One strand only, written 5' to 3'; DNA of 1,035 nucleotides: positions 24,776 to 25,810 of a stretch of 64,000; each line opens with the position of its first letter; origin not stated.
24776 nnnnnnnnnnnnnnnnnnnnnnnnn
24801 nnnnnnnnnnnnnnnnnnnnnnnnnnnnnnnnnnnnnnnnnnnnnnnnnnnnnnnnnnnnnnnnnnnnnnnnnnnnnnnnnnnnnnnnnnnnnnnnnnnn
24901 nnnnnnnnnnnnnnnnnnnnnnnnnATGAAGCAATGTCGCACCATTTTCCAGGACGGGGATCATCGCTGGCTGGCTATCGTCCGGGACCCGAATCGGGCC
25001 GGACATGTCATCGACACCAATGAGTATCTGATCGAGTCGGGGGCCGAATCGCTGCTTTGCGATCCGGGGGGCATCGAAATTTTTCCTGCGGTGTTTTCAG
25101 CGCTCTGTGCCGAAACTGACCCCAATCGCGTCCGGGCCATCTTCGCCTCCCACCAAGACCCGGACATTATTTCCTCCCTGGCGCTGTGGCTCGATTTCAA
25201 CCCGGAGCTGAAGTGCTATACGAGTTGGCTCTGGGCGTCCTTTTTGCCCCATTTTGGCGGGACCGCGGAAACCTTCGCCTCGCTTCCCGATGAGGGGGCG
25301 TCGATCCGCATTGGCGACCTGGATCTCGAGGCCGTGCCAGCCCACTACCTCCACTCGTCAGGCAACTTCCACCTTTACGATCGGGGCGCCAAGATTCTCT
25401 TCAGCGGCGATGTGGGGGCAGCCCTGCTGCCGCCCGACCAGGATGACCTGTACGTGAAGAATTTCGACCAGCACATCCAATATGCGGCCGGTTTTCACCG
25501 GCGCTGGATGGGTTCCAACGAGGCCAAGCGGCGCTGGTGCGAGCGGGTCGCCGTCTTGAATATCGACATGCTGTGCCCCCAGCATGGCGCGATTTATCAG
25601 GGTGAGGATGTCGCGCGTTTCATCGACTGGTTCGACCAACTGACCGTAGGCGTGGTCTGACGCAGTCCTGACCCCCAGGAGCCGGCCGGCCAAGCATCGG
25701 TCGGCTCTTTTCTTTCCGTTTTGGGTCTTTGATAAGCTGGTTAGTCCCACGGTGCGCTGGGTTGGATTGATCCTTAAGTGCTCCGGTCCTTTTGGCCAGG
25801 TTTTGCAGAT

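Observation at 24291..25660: Translationally coupled mini-MCP-like protein and flavodoxin-less di-iron (ODP-like) protein: candidate orphan O2/Fe/NO sensor pair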

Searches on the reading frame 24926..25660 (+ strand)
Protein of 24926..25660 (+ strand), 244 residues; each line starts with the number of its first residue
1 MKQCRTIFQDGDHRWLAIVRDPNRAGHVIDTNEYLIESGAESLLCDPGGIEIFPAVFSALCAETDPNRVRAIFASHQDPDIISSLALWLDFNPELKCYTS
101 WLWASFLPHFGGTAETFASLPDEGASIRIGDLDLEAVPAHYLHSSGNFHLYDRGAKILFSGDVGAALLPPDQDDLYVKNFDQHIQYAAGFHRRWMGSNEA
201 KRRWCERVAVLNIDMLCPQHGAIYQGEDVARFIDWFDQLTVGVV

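Call 3: search_protein_families(library=pfam, proteins=[window:24926-25660:+], max_evalue=1)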
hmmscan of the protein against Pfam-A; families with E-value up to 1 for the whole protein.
window:24926-25660:+ (244 aa): 4 families
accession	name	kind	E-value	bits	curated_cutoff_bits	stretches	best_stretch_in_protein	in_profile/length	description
PF19583.5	ODP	-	2.6e-72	243.2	27.2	1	29-221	1-194/194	ODP family beta lactamase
PF00753.33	Lactamase_B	-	3.6e-16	60.1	22.7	1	31-220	6-196/196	Metallo-beta-lactamase superfamily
PF12706.13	Lactamase_B_2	-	0.036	14.1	27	1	63-195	25-172/200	Beta-lactamase superfamily domain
PF09189.15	DUF1952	-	0.22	11.8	22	0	98-133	4-39/73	Domain of unknown function (DUF1952)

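Call 4: search_protein_families(library=ncbifam, proteins=[window:24926-25660:+], max_evalue=1)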
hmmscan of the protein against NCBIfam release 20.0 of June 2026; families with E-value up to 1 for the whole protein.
window:24926-25660:+ (244 aa): 2 families
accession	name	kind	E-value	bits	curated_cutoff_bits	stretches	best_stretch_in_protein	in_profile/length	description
NF008887.0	PRK11921.1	equivalog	4.1e-05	22.6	635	1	32-235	36-243/396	anaerobic nitric oxide reductase flavorubredoxin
TIGR04558.1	SoxH_rel_PQQ_1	hypoth_equivalog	0.0044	16.1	300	0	117-163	132-177/285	quinoprotein relay system zinc metallohydrolase 1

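Call 5: search_solved_structures(query=window:24926-25657:+, max_evalue=1, show_alignments=3)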
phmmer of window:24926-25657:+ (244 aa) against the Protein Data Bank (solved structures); distinct sequences matched with E-value up to 1: 10.
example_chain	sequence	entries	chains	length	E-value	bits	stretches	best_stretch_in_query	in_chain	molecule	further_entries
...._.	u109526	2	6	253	6.2e-65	222.5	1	5-243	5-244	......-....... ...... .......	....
6qnm_A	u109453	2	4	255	6e-58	199.6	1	7-242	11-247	OXYGEN-BINDING DI-IRON PROTEIN | Uncharacterized protein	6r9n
4dik_A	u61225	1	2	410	3.9e-06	29.8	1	29-235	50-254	FLAVOPROTEIN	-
5v8s_A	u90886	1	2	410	7.4e-06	28.9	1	29-235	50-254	Flavoprotein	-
4dil_A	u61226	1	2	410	7.4e-06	28.9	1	29-235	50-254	FLAVOPROTEIN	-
1vme_A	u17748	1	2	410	7.5e-06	28.9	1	29-235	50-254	Flavoprotein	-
1e5d_A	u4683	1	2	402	0.24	14.1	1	32-232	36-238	RUBREDOXIN:OXYGEN OXIDOREDUCTASE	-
5hif_A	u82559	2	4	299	0.41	13.3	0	29-85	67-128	reconstructed lactonase ancestor, Anc1-MPH | dihydrocoumarin hydrolase, AncDHCH1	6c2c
9nnf_A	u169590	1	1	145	0.46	13.2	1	89-166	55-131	De-novo designed binder NY1-B04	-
5us8_A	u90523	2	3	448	0.95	12.1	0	88-125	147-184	Argininosuccinate synthase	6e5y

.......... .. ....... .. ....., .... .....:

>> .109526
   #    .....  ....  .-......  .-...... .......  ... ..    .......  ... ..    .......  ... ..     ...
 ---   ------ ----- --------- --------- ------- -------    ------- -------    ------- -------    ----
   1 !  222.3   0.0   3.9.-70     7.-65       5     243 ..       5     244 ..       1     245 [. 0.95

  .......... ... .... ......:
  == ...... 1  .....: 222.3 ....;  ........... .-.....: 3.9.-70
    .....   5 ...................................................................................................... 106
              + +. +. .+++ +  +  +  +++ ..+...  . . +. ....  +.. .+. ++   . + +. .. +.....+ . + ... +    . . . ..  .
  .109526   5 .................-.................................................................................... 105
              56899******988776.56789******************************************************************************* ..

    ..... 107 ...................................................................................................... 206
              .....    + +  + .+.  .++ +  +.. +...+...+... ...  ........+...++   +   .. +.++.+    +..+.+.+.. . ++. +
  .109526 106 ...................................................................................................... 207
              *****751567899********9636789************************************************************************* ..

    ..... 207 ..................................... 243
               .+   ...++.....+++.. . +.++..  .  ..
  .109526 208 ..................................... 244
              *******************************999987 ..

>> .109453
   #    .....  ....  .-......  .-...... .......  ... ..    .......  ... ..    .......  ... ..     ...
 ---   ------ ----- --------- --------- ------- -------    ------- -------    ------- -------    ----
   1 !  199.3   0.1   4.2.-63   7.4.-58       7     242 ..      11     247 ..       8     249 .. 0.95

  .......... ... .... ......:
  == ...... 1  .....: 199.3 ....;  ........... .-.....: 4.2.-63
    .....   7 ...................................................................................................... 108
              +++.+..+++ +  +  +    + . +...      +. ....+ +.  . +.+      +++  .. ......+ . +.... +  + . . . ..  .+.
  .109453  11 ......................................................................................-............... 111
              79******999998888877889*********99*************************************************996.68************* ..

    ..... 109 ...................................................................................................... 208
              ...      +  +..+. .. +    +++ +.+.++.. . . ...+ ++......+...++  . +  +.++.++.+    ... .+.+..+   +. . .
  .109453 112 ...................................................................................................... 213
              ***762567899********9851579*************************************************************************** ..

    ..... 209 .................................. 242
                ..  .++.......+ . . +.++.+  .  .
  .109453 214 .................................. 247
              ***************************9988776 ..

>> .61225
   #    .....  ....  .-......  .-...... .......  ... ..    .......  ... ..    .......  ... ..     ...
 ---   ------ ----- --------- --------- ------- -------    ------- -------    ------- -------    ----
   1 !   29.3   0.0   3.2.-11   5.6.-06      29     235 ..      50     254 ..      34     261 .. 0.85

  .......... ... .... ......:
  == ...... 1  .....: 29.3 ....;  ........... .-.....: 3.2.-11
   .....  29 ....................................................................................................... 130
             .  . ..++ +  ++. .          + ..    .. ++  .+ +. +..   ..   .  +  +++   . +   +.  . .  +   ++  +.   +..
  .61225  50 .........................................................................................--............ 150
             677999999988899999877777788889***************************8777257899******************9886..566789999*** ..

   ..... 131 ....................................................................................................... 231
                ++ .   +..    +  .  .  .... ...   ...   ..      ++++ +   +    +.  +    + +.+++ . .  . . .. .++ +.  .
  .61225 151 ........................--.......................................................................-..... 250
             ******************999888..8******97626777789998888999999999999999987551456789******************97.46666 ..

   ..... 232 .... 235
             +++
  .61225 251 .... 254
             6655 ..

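Call 27: find_related_loci(query=A2, collection=genome_contigs, flank=4000)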
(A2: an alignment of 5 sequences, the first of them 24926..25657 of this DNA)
Query A2 (244 aa) in genome_contigs; peptide patterns used: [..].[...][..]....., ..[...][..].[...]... (x = any residue, [..] = any of these).
599 stretches matched a pattern (row limit reached: there are more); 595 encode a relative of the query (tblastn E <= 1e-3); the best 80 are kept; 80 distinct loci.
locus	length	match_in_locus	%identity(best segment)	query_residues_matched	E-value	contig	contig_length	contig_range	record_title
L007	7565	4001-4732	94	1-244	5e-160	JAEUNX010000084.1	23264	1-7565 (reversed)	MAG: Zoogloeaceae bacterium isolate new MAG-184 k141_1574566, whole genome shotgun sequence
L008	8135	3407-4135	73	1-243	1e-126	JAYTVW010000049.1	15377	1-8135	MAG: Rhodocyclales bacterium isolate GFS_5745 GFS_5745_48, whole genome shotgun sequence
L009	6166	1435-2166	72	1-244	2e-126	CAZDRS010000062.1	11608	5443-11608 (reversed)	MAG TPA_asm: uncultured Dechloromonas sp. isolate SRP135725_co1_342 genome assembly, contig: NODE_7733_length_11608_cov_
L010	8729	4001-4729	73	1-243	6e-125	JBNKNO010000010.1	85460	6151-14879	MAG: Rhodocyclaceae bacterium isolate G2.bin.13.strict NODE_10_length_85460_cov_34.064716, whole genome shotgun sequence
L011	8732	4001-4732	73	1-244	2e-124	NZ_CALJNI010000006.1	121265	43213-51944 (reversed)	MAG: uncultured Azonexus sp. isolate R1_Bin_Bin_26_sub_1 c_000000152979, whole genome shotgun sequence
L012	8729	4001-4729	70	1-243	2e-124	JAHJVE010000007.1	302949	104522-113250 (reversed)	MAG: Gammaproteobacteria bacterium isolate OSL_B.mb.10 OSL_B.mb.10_k141_38903, whole genome shotgun sequence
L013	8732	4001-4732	71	1-244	2e-123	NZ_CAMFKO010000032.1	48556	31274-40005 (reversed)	MAG: uncultured Dechloromonas sp. isolate SRR12456164_bin.2_metaWRAP_v1.3_MAG ERZ12289972.266, whole genome shotgun sequ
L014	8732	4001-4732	73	1-244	5e-123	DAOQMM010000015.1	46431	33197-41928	MAG TPA_asm: Rhodocyclaceae bacterium isolate AMR_MDS_0522 NODE_183_length_46431_cov_49.868186, whole genome shotgun seq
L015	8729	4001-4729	70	1-243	5e-123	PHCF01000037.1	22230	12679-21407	MAG: Betaproteobacteria bacterium HGW-Betaproteobacteria-6 bjp_ig2103_scaffold_1116, whole genome shotgun sequence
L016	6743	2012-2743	69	1-244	3e-122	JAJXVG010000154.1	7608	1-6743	MAG: Proteobacteria bacterium isolate BP5.bin18 NODE_18096_length_7608_cov_1.330303, whole genome shotgun sequence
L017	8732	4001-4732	70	1-244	2e-122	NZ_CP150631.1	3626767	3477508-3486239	Azonexus sp. IMCC34839 chromosome, complete genome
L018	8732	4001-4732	70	1-244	3e-122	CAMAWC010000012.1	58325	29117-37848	MAG: Bordetella parapertussis isolate MaH-09apr19-245 genome assembly, contig: MaH-09apr19-C1003, whole genome shotgun s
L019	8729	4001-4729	70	1-243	3e-122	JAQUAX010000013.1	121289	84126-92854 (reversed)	MAG: Dechloromonas sp. isolate STC_94 NODE_351_length_121289_cov_7.514889_Sandtown_C, whole genome shotgun sequence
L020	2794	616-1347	72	1-244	1e-126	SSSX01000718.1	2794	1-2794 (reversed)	MAG: Zoogloeaceae bacterium isolate EBPR_Bin8 EBPR_Bin8_893081, whole genome shotgun sequence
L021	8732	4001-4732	70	1-244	8e-122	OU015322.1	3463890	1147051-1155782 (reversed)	MAG: uncultured Rhodocyclaceae bacterium isolate DEC001_d71 genome assembly, chromosome: contig1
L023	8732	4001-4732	70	1-244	3e-121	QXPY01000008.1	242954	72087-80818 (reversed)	MAG: Rhodocyclales bacterium GT-UBC 1_8, whole genome shotgun sequence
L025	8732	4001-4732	70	1-244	2e-121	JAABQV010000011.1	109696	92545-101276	MAG: Dechloromonas sp. isolate S06.Bin117 NODE_11_length_109696_cov_6.80918, whole genome shotgun sequence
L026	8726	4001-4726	71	1-242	2e-121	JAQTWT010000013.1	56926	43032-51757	MAG: Gallionella sp. isolate STC_117 NODE_1129_length_56926_cov_7.668322_Sandtown_C, whole genome shotgun sequence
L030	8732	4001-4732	71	1-244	1e-120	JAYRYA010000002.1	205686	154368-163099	MAG: Zoogloea sp. isolate EBPR_s431bin.12 NODE_91_length_205686_cov_3.255771, whole genome shotgun sequence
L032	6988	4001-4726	70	1-242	4e-120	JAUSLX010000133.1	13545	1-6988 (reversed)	MAG: Gallionella sp. isolate E19_concoct.bin.40 E19_k141_436432, whole genome shotgun sequence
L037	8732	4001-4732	69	1-244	3e-119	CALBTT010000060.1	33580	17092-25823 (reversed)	MAG TPA_asm: uncultured Zoogloea sp. isolate SRR6007446_bin.68_CONCOCT_v1.1_MAG genome assembly, contig: ERZ724100.475,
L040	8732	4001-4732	67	1-244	1e-118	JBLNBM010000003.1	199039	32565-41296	MAG: Bacteroidota bacterium isolate MAG151 PRJNA951521_bin12_renamed_2, whole genome shotgun sequence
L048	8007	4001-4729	67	1-243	1e-117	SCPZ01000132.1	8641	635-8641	MAG: Methylobacter sp. isolate DP16D_bin.19 DP16D_bin.19-105160, whole genome shotgun sequence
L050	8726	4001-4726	68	1-242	4e-117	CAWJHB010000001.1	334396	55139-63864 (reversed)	MAG: uncultured beta proteobacterium isolate MFD01231.bin.1.33 genome assembly, contig: contig_11446, whole genome shotg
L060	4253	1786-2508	67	1-241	7e-117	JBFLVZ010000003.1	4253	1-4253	MAG: Pseudomonadota bacterium isolate MAG019 MAG019_3, whole genome shotgun sequence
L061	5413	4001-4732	67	1-244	1e-115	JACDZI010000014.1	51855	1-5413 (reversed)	MAG: Rhodocyclaceae bacterium isolate ppb04 NODE_66_length_51855_cov_68.438726, whole genome shotgun sequence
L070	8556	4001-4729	65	1-243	8e-114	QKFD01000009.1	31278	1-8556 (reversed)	MAG: Chromatiales bacterium isolate SZUA-493 scaffold_2993, whole genome shotgun sequence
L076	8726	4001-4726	65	1-242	8e-113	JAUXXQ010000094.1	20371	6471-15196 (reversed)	MAG: Methylobacter sp. isolate C17_concoct.bin.6 C17_k141_41721, whole genome shotgun sequence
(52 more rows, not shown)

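Call 37: search_protein_families(library=pfam, proteins=[L009:2103-2909:-, L040:1510-3267:+, L016:3526-4824:+, L060:2541-3371:+, L007:5561-5968:+, L025:6814-7563:-, L026:6404-7486:+, L023:7358-8599:-, L012:15-1481:+, L015:4775-5269:+], max_evalue=0.001)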
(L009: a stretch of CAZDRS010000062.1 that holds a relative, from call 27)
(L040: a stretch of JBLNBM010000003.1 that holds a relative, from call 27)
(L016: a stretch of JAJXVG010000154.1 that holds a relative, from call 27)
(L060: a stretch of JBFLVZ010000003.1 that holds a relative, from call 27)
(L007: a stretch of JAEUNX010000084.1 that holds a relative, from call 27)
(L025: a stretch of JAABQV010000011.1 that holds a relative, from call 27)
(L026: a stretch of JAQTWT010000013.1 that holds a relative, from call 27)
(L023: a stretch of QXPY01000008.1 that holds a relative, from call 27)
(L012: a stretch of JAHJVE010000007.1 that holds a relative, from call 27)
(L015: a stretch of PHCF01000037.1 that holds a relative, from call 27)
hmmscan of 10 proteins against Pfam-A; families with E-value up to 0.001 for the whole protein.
L009:2103-2909:- (268 aa): 0 families

L040:1510-3267:+ (585 aa): 2 families
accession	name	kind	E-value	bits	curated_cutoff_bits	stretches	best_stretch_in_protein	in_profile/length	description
PF07167.19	PhaC_N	-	2.1e-54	184.2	23.7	1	94-261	2-173/173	Poly-beta-hydroxybutyrate polymerase (PhaC) N-terminus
PF00561.26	Abhydrolase_1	-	4.5e-13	49.9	25.8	1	257-510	19-244/245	alpha/beta hydrolase fold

L016:3526-4824:+ (432 aa): 0 families

L060:2541-3371:+ (276 aa): 5 families
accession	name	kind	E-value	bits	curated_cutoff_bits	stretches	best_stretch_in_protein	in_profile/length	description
PF01739.24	CheR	-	5.6e-54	183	27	1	75-261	1-190/195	CheR methyltransferase, SAM binding domain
PF03705.20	CheR_N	-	7e-15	54.9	27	1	10-55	3-48/53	CheR methyltransferase, all-alpha domain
PF08242.18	Methyltransf_12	-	1.8e-06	29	30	1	123-242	11-98/98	Methyltransferase domain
PF13649.12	Methyltransf_25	-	4e-05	24.6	27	0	204-240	61-97/97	Methyltransferase domain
PF13489.12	Methyltransf_23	-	0.00054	20.2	27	1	123-244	37-116/164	Methyltransferase domain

L007:5561-5968:+ (135 aa): 1 family
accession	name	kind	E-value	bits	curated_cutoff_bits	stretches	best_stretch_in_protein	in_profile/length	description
PF04247.17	SirB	-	4e-42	143.5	30.9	1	10-129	1-120/120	Invasion gene expression up-regulator, SirB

L025:6814-7563:- (249 aa): 3 families
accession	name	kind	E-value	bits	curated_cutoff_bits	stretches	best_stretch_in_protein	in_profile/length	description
PF13545.12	HTH_Crp_2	-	1.7e-19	70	27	1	169-243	1-70/70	Crp-like helix-turn-helix domain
PF00027.35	cNMP_binding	-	1.8e-13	50.7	27.5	1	51-133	2-85/89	Cyclic nucleotide-binding domain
PF00325.26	Crp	-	3.2e-11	43.2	21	1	194-225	1-32/32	Bacterial regulatory proteins, crp family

L026:6404-7486:+ (360 aa): 2 families
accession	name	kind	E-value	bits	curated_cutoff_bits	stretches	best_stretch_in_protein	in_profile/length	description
PF01339.22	CheB_methylest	-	5e-65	218.9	24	1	179-357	1-174/174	CheB methylesterase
PF00072.30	Response_reg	-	9.7e-24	84.1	30.2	1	6-108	1-100/111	Response regulator receiver domain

L023:7358-8599:- (413 aa): 8 families
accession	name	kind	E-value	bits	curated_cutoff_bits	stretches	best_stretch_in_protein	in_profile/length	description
PF00158.32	Sigma54_activat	-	2.2e-66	223.1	20.2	1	103-266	5-167/168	Sigma-54 interaction domain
PF14532.12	Sigma54_activ_2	-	1.6e-19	70.9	25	1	115-271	16-138/138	Sigma-54 interaction domain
PF25601.1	AAA_lid_14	-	3.7e-15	55.9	27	1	274-353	4-83/87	AAA+ ATPase lid domain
PF02954.25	HTH_8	-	7.1e-14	51.7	22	1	373-413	2-42/42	Bacterial regulatory protein, Fis family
PF02796.21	HTH_7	-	7.4e-06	26.5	23.8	1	378-410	10-42/45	Helix-turn-helix domain of resolvase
PF01078.27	Mg_chelatase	-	1.2e-05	25.3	20.3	0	175-219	89-133/207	Magnesium chelatase, subunit ChlI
PF13556.12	HTH_30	-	1.6e-05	25.1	27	1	383-412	6-35/59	PucR C-terminal helix-turn-helix domain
PF13384.12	HTH_23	-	0.00038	20.6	24.6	0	378-408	7-36/50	Homeodomain-like domain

L012:15-1481:+ (488 aa): 5 families
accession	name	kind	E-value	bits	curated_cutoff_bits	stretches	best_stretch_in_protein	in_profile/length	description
PF10996.14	Beta-Casp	-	1e-31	110.4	27.7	1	277-402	1-120/120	Beta-Casp domain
PF07521.17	RMMBL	-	9.1e-17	61.3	21.6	1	416-476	2-60/63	Zn-dependent metallo-hydrolase RNA specificity domain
PF00753.33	Lactamase_B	-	1.2e-13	51.9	22.7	1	28-93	2-63/196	Metallo-beta-lactamase superfamily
PF12706.13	Lactamase_B_2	-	5.3e-10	39.7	27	1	43-130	2-86/200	Beta-lactamase superfamily domain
PF16661.11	Lactamase_B_6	-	1e-06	28.7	27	1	36-191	1-146/193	Metallo-beta-lactamase superfamily domain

L015:4775-5269:+ (164 aa): 1 family
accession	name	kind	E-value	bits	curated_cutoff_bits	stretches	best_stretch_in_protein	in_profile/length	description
PF01814.28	Hemerythrin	-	1e-22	81.4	25.3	1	20-142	2-127/127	Hemerythrin HHE cation binding domain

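Call 38: search_protein_families(library=pfam, proteins=[L076:5630-6163:+, L076:2825-3376:+, L030:5981-7453:+, L061:2094-3359:+, L037:4787-5314:+, L070:3-656:+, L032:441-2837:+, L048:5127-7445:+, L050:1084-2709:+, L076:914-2821:+], max_evalue=0.001)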
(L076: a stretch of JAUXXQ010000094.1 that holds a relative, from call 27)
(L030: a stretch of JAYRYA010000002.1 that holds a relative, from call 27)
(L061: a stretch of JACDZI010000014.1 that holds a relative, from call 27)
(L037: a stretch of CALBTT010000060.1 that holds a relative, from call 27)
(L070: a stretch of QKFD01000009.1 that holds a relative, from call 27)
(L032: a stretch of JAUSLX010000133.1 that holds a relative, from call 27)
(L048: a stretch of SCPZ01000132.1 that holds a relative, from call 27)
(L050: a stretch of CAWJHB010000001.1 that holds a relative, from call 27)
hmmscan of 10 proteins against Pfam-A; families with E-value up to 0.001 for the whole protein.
L076:5630-6163:+ (177 aa): 1 family
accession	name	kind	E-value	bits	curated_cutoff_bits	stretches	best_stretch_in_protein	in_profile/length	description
PF03975.18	CheD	-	2.4e-25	89.2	25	1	52-161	1-108/108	CheD chemotactic sensory transduction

L076:2825-3376:+ (183 aa): 1 family
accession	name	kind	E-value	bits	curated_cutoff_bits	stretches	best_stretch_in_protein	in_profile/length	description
PF01584.24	CheW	-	4.3e-39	133.7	23.5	1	23-162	1-136/138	CheW-like domain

L030:5981-7453:+ (490 aa): 2 families
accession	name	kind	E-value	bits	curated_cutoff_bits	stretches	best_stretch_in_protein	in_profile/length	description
PF04055.27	Radical_SAM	-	5.3e-26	92.2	29.5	1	89-261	2-165/166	Radical SAM superfamily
PF06969.22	HemN_C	-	3.4e-08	33.9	24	1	396-465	1-67/67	HemN C-terminal domain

L061:2094-3359:+ (421 aa): 2 families
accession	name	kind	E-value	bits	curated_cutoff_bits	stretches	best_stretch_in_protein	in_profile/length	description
PF03060.21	NMO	-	6.7e-26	91.9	28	1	171-311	137-264/331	Nitronate monooxygenase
PF01180.27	DHO_dh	-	1.1e-05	25.2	27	1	234-272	235-273/291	Dihydroorotate dehydrogenase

L037:4787-5314:+ (175 aa): 0 families

L070:3-656:+ (217 aa): 2 families
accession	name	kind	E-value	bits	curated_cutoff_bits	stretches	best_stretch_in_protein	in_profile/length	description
PF01584.24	CheW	-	1.3e-30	106.2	23.5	1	76-203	2-136/138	CheW-like domain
PF02518.31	HATPase_c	-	2.8e-11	44.3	26.4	1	12-70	53-110/111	Histidine kinase-, DNA gyrase B-, and HSP90-like ATPase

L032:441-2837:+ (798 aa): 8 families
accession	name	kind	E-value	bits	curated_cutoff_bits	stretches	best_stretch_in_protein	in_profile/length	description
PF00015.26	MCPsignal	-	1.5e-39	136.1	34.6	1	578-737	3-169/172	Methyl-accepting chemotaxis protein (MCP) signalling domain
PF08447.18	PAS_3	-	1e-19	71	25.6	1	31-114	2-88/89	PAS fold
PF00989.32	PAS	-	4.4e-17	62.6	22.6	1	24-112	17-107/113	PAS fold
PF13426.13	PAS_9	-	7.9e-17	61.9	27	1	20-109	4-92/103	PAS domain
PF13188.13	PAS_8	-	3e-11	43.2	21.8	1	306-360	2-56/65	PAS domain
PF08448.16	PAS_4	-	2.1e-10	41.2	23.1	1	25-112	12-99/110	PAS fold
PF18947.5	HAMP_2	-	4e-09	36.7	24.3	1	454-510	7-63/67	HAMP domain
PF00672.30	HAMP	-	2.1e-05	25.2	25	0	240-279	1-40/53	HAMP domain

L048:5127-7445:+ (772 aa): 8 families
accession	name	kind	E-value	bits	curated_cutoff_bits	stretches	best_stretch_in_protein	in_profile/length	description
PF00015.26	MCPsignal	-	9.7e-51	172.5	34.6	1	542-697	3-172/172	Methyl-accepting chemotaxis protein (MCP) signalling domain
PF13426.13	PAS_9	-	1e-18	68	27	2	17-108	2-90/103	PAS domain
PF00989.32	PAS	-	1.1e-18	67.7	22.6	2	24-111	17-106/113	PAS fold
PF08447.18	PAS_3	-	1.6e-17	64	25.6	1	31-114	2-88/89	PAS fold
PF13188.13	PAS_8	-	1.5e-10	41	21.8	1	270-321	2-55/65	PAS domain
PF18947.5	HAMP_2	-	1.2e-08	35.2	24.3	1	415-475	4-64/67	HAMP domain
PF08448.16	PAS_4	-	1.7e-08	35.1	23.1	0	275-382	1-105/110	PAS fold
PF12860.13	PAS_7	-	9.8e-05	22.9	27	1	275-389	1-114/115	PAS fold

L050:1084-2709:+ (541 aa): 4 families
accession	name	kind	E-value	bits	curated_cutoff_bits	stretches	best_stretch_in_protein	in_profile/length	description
PF00015.26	MCPsignal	-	4.4e-38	131.3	34.6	1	324-483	3-169/172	Methyl-accepting chemotaxis protein (MCP) signalling domain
PF12729.13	4HB_MCP_1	-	1.2e-28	100.3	27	1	4-181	1-178/181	Four helix bundle sensory module for signal transduction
PF00672.30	HAMP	-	2.2e-11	44.4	25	1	208-259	1-52/53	HAMP domain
PF02203.21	TarH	-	3.1e-11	43.9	25.2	1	1-169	1-173/177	Tar ligand binding domain homologue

L076:914-2821:+ (635 aa): 5 families
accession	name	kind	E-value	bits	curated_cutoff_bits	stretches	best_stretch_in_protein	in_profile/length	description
PF00015.26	MCPsignal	-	1.3e-40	139.5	34.6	1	423-564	3-172/172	Methyl-accepting chemotaxis protein (MCP) signalling domain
PF12729.13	4HB_MCP_1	-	1.4e-23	83.8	27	1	3-192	1-181/181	Four helix bundle sensory module for signal transduction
PF00672.30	HAMP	-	3.1e-14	53.4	25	1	216-266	1-51/53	HAMP domain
PF18947.5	HAMP_2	-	2.7e-12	46.9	24.3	1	299-355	7-63/67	HAMP domain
PF02203.21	TarH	-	2.6e-06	27.9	25.2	1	2-151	3-154/177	Tar ligand binding domain homologue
